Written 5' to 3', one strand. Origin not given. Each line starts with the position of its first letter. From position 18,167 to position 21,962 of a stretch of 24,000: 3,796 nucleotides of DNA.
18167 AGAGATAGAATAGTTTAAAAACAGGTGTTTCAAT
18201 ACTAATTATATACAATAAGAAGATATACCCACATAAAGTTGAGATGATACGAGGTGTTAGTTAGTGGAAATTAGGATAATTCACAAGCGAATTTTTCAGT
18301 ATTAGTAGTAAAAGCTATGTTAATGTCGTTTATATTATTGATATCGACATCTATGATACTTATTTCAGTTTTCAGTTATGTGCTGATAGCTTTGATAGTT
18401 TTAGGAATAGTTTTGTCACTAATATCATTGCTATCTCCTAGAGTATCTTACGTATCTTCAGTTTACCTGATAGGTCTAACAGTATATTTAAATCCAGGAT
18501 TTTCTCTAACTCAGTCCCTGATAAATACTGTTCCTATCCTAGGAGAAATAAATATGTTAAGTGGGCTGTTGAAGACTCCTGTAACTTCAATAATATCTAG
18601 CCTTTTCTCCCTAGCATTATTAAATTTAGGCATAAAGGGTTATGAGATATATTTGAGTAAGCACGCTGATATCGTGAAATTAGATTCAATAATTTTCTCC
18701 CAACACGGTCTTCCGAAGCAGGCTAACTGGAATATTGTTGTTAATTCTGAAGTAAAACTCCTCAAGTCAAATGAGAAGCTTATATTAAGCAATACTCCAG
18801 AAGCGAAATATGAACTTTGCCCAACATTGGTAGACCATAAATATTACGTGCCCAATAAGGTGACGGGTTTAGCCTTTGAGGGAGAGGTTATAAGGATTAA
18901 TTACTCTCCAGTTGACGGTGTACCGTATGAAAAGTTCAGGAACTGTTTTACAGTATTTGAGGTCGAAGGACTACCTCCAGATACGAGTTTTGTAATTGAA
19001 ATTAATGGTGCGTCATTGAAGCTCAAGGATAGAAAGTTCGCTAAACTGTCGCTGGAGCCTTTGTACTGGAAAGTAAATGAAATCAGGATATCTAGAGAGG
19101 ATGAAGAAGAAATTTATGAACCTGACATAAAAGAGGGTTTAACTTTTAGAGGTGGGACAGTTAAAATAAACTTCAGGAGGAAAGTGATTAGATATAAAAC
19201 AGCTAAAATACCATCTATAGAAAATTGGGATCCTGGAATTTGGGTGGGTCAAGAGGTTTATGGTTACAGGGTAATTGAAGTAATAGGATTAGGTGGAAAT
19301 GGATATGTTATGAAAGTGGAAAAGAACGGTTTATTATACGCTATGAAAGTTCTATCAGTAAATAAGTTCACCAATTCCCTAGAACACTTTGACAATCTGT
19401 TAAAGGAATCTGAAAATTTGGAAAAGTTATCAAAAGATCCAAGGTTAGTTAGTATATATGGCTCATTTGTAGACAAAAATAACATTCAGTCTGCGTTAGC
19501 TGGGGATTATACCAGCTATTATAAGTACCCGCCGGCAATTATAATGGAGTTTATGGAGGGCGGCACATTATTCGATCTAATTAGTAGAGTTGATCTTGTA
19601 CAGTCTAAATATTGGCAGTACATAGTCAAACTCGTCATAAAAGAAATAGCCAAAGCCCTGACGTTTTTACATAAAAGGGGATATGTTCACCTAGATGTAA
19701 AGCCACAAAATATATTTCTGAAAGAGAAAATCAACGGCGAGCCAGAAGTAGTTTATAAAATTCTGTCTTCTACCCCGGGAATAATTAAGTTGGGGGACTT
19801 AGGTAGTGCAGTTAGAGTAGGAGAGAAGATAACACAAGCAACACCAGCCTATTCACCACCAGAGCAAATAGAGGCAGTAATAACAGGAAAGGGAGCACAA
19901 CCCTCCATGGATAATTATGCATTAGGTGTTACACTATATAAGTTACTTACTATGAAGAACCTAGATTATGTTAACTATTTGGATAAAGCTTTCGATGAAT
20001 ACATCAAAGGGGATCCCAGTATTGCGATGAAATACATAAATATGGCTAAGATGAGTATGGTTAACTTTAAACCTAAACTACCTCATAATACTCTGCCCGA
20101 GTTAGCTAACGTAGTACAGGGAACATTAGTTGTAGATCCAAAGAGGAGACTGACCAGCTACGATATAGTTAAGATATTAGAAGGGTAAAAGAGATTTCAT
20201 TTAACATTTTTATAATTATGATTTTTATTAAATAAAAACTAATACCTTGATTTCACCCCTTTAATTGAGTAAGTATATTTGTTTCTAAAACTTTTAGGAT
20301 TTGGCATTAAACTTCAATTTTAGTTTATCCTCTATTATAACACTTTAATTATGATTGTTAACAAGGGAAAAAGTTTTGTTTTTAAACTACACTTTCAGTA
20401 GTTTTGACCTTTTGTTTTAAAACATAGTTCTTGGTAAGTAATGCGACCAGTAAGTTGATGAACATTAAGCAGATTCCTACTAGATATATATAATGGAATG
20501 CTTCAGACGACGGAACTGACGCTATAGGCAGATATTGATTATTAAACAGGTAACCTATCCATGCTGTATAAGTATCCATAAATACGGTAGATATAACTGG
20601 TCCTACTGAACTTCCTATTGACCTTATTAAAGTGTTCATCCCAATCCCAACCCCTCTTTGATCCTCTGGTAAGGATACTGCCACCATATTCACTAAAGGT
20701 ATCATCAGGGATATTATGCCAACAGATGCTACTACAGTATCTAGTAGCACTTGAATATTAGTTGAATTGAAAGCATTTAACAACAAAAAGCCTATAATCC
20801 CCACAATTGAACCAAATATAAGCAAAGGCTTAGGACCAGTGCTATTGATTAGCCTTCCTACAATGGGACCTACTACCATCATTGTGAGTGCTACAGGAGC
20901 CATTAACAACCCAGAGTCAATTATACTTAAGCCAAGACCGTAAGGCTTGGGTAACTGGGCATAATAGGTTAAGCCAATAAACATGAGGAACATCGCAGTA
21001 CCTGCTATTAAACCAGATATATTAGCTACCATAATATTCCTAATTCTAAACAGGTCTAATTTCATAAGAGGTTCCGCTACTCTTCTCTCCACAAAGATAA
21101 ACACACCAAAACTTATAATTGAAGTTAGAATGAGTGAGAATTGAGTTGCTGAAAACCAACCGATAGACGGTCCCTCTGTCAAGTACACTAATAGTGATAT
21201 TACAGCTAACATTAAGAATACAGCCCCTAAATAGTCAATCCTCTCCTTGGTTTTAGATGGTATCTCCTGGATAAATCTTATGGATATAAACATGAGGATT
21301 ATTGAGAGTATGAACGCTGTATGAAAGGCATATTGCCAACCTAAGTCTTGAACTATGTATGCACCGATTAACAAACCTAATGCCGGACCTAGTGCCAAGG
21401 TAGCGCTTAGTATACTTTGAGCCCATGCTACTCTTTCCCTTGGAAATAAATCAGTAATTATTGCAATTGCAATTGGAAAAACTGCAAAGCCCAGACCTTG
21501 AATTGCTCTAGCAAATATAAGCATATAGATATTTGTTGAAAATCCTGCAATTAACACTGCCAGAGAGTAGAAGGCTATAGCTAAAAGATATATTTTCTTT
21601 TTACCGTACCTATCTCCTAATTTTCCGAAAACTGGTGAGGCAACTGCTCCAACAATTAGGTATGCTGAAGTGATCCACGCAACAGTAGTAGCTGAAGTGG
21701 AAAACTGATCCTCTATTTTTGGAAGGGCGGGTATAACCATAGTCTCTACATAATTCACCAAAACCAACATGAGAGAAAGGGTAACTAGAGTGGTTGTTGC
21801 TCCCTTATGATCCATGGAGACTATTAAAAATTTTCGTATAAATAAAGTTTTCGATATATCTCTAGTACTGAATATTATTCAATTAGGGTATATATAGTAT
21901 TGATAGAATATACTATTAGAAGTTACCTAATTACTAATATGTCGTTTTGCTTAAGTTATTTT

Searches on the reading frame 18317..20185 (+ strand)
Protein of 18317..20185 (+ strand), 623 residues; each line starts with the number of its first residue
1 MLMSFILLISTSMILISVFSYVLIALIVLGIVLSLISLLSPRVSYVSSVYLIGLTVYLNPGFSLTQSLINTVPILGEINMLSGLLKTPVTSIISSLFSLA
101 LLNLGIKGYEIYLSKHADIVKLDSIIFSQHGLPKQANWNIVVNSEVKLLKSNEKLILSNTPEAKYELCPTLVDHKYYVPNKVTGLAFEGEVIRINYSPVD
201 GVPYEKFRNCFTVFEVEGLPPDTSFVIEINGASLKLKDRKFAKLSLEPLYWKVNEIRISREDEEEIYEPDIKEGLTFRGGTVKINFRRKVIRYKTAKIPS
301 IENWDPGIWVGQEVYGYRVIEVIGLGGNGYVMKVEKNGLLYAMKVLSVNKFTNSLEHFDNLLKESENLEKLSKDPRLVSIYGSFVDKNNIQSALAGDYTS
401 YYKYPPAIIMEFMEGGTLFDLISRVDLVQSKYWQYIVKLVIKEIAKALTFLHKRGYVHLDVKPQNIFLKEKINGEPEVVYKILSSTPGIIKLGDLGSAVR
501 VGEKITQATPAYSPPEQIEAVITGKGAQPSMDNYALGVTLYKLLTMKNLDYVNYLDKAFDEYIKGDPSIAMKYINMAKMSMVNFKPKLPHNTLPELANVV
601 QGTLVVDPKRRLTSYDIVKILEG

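Call 10: search_protein_families(library=pfam, proteins=[window:18317-20185:+])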
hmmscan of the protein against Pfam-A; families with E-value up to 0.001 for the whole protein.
window:18317-20185:+ (623 aa): 2 families
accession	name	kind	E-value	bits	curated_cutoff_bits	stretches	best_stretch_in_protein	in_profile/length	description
PF00069.31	Pkinase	-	4.5e-35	121.8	31.7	1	317-618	1-258/263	Protein kinase domain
PF07714.23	PK_Tyr_Ser-Thr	-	2.6e-14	53.6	23.1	1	321-613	5-250/258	Protein tyrosine and serine/threonine kinase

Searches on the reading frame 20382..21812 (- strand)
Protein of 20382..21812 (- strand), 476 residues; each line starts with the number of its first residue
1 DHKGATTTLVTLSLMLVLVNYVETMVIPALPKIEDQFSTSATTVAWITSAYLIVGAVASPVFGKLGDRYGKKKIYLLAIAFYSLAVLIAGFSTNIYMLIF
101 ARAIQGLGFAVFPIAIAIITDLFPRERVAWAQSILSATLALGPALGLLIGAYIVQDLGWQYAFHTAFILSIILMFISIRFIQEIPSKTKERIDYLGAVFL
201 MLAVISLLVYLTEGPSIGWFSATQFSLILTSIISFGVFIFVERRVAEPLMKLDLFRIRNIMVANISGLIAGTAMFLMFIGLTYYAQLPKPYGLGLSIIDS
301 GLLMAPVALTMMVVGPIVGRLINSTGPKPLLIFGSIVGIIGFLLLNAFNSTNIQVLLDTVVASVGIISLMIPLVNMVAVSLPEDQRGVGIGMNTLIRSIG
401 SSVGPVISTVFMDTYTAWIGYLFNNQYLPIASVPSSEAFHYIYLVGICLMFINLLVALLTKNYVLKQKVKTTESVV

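Call 10: search_protein_families(library=pfam, proteins=[window:20382-21812:-])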
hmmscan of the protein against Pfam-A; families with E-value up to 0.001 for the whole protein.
window:20382-21812:- (476 aa): 3 families
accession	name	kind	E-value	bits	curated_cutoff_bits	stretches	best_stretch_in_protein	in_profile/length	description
PF07690.21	MFS_1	-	1.5e-63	215.3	33.4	2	12-405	1-347/347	Major Facilitator Superfamily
PF00083.30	Sugar_tr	-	2.2e-13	50.3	22.3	1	39-177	43-188/452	Sugar (and other) transporter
PF12832.13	MFS_1_like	-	1.3e-06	28.2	25.2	1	62-163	267-371/373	MFS_1 like family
